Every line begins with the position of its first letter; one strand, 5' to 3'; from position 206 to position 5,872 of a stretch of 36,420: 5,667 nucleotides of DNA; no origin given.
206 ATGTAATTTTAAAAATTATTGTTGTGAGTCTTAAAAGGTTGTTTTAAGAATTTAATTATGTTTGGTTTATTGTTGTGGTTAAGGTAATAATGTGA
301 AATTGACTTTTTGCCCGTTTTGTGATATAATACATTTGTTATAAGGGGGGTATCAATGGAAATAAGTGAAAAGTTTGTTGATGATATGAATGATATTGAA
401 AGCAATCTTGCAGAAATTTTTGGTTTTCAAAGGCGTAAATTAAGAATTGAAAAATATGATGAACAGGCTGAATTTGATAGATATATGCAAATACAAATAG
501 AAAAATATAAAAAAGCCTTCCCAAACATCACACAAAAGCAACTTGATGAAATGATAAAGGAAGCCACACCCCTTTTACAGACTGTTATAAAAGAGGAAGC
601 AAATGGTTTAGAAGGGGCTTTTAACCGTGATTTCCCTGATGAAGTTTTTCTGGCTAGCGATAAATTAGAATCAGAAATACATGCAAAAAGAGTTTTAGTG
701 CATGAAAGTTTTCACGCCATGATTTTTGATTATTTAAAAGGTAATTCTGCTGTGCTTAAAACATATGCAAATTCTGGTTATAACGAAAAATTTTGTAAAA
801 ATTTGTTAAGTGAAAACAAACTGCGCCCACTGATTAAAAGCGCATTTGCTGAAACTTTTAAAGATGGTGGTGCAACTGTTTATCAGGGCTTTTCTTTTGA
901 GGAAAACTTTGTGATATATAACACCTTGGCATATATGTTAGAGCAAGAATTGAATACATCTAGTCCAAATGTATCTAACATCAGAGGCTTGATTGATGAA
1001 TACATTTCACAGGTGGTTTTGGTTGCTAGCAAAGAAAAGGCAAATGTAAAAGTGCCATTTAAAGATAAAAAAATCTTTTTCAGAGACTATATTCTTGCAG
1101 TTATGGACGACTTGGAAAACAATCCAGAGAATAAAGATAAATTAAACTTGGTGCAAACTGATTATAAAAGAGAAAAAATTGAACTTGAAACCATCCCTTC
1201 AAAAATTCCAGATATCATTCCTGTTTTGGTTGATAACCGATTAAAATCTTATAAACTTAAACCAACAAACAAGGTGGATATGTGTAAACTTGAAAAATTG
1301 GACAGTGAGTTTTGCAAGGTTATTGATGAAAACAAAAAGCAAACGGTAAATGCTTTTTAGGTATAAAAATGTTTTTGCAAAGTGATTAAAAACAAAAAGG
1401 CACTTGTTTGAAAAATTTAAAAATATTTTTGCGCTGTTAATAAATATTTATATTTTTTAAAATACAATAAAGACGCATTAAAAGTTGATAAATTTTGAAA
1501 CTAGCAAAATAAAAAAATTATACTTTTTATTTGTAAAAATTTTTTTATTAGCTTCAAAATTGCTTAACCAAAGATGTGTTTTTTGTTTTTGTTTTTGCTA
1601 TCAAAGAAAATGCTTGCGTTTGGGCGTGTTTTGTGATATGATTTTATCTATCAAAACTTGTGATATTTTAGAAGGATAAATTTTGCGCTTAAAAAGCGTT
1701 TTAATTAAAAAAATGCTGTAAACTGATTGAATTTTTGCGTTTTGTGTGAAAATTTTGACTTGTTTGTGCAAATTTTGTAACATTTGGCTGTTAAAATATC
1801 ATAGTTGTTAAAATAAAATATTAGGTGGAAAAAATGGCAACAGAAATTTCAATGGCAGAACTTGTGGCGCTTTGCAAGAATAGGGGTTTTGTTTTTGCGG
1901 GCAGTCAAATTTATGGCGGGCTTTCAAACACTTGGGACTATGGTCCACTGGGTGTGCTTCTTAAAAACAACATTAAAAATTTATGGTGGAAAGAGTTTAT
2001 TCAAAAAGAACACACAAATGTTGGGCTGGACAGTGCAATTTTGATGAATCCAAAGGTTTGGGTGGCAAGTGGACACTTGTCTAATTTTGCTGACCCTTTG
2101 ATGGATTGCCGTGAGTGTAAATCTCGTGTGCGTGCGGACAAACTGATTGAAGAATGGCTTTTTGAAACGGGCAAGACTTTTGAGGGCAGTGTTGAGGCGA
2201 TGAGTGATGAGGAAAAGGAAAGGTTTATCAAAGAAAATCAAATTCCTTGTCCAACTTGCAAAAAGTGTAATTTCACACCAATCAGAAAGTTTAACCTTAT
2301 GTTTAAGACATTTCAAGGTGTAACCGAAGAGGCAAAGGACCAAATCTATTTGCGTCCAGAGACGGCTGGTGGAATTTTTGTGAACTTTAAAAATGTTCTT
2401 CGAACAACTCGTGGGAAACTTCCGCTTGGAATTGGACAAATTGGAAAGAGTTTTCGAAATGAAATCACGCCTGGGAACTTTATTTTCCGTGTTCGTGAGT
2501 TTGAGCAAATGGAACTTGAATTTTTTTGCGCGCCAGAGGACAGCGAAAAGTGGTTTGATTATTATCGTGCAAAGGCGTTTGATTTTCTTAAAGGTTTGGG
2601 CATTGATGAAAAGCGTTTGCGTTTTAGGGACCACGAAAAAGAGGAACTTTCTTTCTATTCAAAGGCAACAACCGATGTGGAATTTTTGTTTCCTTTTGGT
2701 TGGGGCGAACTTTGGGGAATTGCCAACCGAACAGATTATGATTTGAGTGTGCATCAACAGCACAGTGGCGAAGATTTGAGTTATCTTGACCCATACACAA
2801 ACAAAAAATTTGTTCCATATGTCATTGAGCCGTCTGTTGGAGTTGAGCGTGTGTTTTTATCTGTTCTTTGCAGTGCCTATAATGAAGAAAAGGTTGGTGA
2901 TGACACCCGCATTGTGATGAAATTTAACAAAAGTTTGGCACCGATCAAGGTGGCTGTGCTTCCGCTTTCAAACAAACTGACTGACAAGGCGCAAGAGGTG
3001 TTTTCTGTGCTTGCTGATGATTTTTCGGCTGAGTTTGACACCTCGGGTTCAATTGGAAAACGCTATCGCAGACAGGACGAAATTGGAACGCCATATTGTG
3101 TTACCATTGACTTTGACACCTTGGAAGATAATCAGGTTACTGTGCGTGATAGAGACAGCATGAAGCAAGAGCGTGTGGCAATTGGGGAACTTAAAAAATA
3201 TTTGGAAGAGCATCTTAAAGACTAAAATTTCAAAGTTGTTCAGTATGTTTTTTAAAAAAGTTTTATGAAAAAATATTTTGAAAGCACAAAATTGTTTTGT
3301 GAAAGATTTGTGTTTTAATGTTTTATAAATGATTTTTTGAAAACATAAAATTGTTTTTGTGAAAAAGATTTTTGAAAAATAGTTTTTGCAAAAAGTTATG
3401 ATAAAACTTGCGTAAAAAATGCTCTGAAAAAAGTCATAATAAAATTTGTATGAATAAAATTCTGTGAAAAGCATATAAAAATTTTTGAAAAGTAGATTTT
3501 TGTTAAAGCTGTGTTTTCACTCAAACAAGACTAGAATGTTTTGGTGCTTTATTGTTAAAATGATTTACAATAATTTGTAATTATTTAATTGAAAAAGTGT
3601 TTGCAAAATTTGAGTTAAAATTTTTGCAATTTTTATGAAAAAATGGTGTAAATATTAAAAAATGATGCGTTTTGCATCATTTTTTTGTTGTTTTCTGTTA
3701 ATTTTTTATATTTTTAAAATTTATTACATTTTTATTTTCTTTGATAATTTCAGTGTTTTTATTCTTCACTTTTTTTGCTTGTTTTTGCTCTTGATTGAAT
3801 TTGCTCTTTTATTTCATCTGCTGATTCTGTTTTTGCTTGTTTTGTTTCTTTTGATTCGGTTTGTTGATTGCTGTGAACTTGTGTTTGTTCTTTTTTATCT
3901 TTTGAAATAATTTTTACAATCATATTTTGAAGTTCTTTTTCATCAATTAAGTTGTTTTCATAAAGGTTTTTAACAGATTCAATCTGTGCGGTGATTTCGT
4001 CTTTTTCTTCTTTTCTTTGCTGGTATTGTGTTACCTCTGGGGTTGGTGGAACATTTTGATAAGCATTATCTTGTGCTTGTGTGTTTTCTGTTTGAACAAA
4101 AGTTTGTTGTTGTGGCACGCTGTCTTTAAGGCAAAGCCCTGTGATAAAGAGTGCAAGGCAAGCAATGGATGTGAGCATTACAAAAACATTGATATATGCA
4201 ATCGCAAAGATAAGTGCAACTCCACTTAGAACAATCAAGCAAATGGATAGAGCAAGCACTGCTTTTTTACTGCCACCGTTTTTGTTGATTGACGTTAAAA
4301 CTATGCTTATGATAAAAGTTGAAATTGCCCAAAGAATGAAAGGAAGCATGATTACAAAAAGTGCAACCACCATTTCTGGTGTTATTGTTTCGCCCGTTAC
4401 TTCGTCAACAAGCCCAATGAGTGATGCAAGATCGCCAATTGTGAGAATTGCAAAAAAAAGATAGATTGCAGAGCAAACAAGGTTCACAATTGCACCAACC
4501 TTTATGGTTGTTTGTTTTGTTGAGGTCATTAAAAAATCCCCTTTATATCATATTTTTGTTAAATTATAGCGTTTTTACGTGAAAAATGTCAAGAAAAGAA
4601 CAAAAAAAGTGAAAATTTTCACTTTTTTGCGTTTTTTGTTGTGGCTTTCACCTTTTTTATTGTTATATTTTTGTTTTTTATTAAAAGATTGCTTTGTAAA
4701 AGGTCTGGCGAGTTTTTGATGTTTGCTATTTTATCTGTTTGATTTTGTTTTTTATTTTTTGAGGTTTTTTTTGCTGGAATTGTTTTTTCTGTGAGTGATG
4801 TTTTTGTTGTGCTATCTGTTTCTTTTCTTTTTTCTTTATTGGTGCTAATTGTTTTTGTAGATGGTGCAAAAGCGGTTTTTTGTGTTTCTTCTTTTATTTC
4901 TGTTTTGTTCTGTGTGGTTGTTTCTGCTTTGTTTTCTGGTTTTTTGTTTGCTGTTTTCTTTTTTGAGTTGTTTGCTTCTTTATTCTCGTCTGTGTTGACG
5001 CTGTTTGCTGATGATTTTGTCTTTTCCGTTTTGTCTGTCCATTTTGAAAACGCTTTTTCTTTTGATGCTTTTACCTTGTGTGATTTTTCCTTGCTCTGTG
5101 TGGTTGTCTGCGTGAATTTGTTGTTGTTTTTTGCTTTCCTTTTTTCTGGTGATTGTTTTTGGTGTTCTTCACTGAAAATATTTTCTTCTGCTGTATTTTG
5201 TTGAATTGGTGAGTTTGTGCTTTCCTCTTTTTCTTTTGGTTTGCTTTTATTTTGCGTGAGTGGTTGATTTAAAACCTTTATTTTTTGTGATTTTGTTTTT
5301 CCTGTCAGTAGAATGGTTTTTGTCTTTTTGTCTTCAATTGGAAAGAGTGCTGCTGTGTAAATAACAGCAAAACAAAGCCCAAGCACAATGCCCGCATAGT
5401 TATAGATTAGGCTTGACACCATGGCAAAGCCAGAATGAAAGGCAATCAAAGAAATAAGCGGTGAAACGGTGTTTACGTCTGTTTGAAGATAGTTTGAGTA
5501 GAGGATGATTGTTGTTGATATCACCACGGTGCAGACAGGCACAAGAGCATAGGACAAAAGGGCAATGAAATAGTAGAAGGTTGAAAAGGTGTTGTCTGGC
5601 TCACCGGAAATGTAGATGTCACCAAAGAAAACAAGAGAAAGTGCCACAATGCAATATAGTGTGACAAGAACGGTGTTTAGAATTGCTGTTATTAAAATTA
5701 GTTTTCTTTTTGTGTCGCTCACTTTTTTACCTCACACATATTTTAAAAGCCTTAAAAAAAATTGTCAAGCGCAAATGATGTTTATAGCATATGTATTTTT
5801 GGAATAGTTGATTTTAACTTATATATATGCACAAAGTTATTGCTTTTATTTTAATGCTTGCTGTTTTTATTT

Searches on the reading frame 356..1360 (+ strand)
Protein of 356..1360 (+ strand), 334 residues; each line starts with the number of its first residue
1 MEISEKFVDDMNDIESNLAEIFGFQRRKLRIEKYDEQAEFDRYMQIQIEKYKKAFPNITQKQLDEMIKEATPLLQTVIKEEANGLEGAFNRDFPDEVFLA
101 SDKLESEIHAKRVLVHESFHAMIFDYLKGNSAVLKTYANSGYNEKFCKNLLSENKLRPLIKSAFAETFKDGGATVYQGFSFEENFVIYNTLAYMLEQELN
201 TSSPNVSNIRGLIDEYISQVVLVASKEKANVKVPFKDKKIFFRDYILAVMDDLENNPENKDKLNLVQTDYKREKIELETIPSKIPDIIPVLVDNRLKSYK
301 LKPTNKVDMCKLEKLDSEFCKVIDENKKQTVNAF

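Call 11: search_protein_families(library=pfam, proteins=[window:356-1360:+])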
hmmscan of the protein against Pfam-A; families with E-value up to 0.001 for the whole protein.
window:356-1360:+ (334 aa): 0 families

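Call 36: find_encoding_contigs(protein=window:356-1360:+, flank=10000, max_places=10)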
Protein window:356-1360:+ (334 aa): 7 contigs read that carry it; 6 places shown.
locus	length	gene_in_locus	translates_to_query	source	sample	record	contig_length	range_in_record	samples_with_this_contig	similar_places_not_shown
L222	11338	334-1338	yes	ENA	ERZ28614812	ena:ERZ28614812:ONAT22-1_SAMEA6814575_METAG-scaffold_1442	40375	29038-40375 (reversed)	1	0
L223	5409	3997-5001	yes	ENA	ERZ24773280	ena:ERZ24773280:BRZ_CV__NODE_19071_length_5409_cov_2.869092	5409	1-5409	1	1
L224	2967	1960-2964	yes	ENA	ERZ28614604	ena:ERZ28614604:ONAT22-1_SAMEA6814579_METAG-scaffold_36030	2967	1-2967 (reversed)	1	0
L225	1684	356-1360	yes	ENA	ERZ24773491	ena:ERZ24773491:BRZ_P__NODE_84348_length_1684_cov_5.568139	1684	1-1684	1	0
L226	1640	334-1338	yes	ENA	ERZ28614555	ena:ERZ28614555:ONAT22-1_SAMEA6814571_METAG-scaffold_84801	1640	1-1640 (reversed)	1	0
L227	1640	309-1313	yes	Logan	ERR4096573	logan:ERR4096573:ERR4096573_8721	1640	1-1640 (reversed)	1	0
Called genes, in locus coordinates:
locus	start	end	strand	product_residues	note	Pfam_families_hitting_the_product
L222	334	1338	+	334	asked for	-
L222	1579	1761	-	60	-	-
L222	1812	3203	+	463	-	PF28494:GlyRS_ins_1 (faint), PF00587:tRNA-synt_2b, PF03129:HGTP_anticodon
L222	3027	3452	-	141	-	-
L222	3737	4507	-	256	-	-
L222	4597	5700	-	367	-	-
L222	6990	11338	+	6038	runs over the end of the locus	-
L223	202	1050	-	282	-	PF02645:DegV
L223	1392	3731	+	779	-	PF09371:Tex_N, PF22706:Tex_central_region, PF14639:YqgF, PF16921:Tex_YqgF, PF12836:HHH_3, PF17674:HHH_9, PF00575:S1, PF23459:S1_RRP5, +1 more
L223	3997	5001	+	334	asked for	-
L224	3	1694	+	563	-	?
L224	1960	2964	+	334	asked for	-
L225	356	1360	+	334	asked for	-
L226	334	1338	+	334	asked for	-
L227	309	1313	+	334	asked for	-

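Call 63: find_homologous_proteins(query=L223:202-1050:-, max_evalue=1e-40)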
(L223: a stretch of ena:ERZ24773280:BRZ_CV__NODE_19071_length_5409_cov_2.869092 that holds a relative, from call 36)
Query L223:202-1050:- (282 aa): 5123 proteins with E <= 1e-40 among 6792 candidates; the best 120 are listed.
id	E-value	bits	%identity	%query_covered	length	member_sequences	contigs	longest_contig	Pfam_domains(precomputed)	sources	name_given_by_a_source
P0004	8.2e-181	617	100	99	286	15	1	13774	PF02645.22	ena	-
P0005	2.9e-146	504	79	99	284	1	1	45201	PF02645.22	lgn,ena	-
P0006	1.1e-145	502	79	99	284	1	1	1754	PF02645.22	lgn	-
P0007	1.4e-145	501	78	99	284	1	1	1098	PF02645.22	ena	-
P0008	2.1e-143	494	80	99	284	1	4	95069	PF02645.22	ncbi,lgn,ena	-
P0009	2.6e-143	494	78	99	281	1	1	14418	PF02645.22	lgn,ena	-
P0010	2.7e-135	468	72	99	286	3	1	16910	PF02645.22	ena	-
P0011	5.4e-135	467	73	99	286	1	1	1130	PF02645.22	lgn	-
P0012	1.3e-129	449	69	99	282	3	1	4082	PF13684.12,PF02645.22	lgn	-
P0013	1.5e-124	433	69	99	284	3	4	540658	PF02645.22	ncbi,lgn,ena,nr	ncbi:MAG: DegV family protein [Clostridia bacterium]|nr:DegV family protein [Clostridia bacterium]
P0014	5.7e-122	424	70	99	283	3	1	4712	PF02645.22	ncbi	-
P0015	1.2e-119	416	66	99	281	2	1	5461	PF02645.22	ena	-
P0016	1.7e-118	413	67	99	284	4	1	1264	PF02645.22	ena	-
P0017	6.8e-118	411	67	99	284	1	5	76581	PF02645.22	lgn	-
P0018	6.9e-117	407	66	99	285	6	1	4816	PF02645.22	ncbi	-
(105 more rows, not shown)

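Call 64: find_encoding_contigs(protein=P0004, flank=10000, max_places=10)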
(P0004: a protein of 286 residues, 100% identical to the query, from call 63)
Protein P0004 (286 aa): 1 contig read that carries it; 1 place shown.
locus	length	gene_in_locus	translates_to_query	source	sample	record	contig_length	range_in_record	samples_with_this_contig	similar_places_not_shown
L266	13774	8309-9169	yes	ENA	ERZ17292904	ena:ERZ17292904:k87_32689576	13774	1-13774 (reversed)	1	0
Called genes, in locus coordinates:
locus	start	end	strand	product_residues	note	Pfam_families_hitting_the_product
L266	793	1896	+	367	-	-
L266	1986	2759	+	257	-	-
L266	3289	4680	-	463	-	PF28494:GlyRS_ins_1 (faint), PF00587:tRNA-synt_2b, PF03129:HGTP_anticodon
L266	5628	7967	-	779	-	PF09371:Tex_N, PF22706:Tex_central_region, PF14639:YqgF, PF16921:Tex_YqgF, PF12836:HHH_3, PF17674:HHH_9, PF00575:S1, PF23459:S1_RRP5, +1 more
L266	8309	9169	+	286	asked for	PF02645:DegV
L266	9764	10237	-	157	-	-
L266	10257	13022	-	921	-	PF00521:DNA_topoisoIV, PF03989:DNA_gyraseA_C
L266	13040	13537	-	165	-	-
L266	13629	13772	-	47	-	?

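Call 68: find_encoding_contigs(protein=P0005, flank=10000, max_places=4)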
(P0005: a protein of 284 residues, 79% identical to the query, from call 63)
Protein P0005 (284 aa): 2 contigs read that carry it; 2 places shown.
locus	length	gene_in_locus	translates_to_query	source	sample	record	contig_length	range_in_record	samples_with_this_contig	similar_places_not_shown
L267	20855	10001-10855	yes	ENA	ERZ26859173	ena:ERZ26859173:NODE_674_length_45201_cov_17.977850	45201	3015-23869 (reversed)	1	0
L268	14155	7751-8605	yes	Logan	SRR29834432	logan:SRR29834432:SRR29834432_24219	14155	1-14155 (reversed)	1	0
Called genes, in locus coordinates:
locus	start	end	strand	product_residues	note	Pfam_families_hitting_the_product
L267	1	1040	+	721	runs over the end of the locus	PF01136:Peptidase_U32, PF12392:DUF3656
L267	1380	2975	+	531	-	PF12895:ANAPC3 (faint), PF07719:TPR_2 (faint), PF13181:TPR_8 (faint), PF13424:TPR_12 (faint), PF14559:TPR_19 (faint), PF00515:TPR_1 (faint)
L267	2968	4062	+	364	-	-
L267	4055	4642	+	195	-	PF01467:CTP_transf_like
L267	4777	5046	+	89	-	-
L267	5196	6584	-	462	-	PF28494:GlyRS_ins_1 (faint), PF00587:tRNA-synt_2b, PF03129:HGTP_anticodon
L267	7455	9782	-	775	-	PF09371:Tex_N, PF22706:Tex_central_region, PF14639:YqgF, PF16921:Tex_YqgF, PF12836:HHH_3, PF17674:HHH_9, PF00575:S1, PF23459:S1_RRP5, +1 more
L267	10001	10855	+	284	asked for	PF02645:DegV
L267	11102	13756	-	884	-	PF00521:DNA_topoisoIV, PF03989:DNA_gyraseA_C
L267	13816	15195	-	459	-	-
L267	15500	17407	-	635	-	PF02518:HATPase_c, PF00204:DNA_gyraseB, PF01751:Toprim, PF00986:DNA_gyraseB_C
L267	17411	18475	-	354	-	PF02463:SMC_N, PF13175:AAA_15, PF13476:AAA_23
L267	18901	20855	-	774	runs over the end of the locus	PF07668:MpPF1 (faint)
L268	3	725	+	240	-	?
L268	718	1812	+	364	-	-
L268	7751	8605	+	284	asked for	PF02645:DegV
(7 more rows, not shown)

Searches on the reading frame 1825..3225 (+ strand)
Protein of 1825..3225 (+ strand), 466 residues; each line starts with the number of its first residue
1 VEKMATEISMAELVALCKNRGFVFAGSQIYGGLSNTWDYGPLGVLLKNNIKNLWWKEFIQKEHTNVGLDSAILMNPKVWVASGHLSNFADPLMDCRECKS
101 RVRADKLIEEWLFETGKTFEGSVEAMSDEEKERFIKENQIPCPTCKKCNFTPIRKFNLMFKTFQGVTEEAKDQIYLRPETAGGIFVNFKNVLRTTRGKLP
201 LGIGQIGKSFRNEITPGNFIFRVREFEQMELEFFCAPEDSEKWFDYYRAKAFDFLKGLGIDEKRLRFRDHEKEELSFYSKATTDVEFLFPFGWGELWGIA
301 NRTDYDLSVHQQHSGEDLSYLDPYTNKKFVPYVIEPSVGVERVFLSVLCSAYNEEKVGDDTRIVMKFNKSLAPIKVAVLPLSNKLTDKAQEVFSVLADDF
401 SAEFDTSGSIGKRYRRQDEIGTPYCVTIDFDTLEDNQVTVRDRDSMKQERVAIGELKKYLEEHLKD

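Call 11: search_protein_families(library=pfam, proteins=[window:1825-3225:+])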
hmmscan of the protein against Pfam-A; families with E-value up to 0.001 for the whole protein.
window:1825-3225:+ (466 aa): 2 families
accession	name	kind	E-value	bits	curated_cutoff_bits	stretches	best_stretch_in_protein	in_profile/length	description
PF03129.25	HGTP_anticodon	-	3.1e-25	88.6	21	1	375-462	1-93/94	Anticodon binding domain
PF00587.30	tRNA-synt_2b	-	6e-14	52.9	29.3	1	168-347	5-175/179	tRNA synthetase class II core domain (G, H, P, S and T)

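Call 34: find_encoding_contigs(protein=window:1825-3225:+, flank=10000, max_places=10)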
Protein window:1825-3225:+ (466 aa): no gene with exactly this product is on record in the collection.

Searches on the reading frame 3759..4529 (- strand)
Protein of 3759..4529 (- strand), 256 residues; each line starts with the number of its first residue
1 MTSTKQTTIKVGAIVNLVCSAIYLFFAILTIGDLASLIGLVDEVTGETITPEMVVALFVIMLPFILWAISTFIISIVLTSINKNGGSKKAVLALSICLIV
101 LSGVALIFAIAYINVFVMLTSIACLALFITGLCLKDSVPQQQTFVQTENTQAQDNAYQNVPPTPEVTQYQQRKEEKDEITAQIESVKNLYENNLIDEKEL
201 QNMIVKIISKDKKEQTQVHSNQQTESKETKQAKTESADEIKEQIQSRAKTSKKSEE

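Call 11: search_protein_families(library=pfam, proteins=[window:3759-4529:-])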
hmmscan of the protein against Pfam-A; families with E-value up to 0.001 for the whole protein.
window:3759-4529:- (256 aa): 0 families

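Call 58: search_protein_families(library=pfam, proteins=[window:3759-4529:-], max_evalue=0.1)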
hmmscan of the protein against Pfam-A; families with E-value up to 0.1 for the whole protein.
window:3759-4529:- (256 aa): 2 families
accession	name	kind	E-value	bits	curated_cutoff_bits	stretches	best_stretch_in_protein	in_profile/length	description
PF04636.18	PA26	-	0.04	13.3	29.4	1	113-230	154-275/445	PA26 p53-induced protein (sestrin)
PF05313.17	Pox_P21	-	0.051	13.6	27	1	24-129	55-158/189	Poxvirus P21 membrane protein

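Call 90: find_encoding_contigs(protein=window:3759-4529:-, flank=3500, max_places=10)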
Protein window:3759-4529:- (256 aa): 4 contigs read that carry it; 3 places shown.
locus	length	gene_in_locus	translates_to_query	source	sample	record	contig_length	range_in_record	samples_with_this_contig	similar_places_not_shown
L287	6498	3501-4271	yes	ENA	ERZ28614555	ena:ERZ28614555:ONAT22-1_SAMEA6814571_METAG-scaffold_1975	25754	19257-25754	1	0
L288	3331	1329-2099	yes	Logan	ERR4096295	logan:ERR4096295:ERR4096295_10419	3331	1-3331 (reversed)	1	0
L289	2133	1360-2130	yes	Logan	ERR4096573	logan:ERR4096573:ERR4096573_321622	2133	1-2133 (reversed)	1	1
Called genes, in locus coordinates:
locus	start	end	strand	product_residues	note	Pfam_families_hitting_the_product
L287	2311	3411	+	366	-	-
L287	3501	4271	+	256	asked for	-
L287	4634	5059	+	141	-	-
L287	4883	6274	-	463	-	PF28494:GlyRS_ins_1 (faint), PF00587:tRNA-synt_2b, PF03129:HGTP_anticodon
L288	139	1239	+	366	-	-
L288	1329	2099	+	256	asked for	-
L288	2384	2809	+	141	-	-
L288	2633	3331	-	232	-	?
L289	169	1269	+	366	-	-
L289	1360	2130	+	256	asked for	-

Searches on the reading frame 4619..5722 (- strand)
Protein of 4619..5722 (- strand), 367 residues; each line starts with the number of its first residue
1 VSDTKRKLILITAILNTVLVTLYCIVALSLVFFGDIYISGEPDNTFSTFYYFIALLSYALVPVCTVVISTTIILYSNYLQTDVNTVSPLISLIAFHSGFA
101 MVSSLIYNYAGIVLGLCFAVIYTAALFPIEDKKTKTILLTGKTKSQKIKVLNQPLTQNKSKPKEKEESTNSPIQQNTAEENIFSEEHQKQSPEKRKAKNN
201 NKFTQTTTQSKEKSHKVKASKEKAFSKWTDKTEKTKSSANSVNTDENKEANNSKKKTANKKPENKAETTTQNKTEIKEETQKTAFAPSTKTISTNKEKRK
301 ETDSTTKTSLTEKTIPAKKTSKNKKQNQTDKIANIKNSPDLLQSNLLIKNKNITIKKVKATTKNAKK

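Call 11: search_protein_families(library=pfam, proteins=[window:4619-5722:-])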
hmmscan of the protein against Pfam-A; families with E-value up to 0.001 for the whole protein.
window:4619-5722:- (367 aa): 0 families

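Call 41: find_encoding_contigs(protein=window:4619-5722:-, flank=4000, max_places=10)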
Protein window:4619-5722:- (367 aa): 1 contig read that carries it; 1 place shown.
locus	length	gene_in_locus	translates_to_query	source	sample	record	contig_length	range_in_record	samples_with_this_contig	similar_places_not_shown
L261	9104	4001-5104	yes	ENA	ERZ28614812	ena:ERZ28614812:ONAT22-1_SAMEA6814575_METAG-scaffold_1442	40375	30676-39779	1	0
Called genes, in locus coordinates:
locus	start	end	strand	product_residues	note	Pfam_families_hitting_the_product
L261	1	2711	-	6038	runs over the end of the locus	-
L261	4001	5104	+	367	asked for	-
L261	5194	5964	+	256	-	-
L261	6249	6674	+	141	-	-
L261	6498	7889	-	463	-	PF28494:GlyRS_ins_1 (faint), PF00587:tRNA-synt_2b, PF03129:HGTP_anticodon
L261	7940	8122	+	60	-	-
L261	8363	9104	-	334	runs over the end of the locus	-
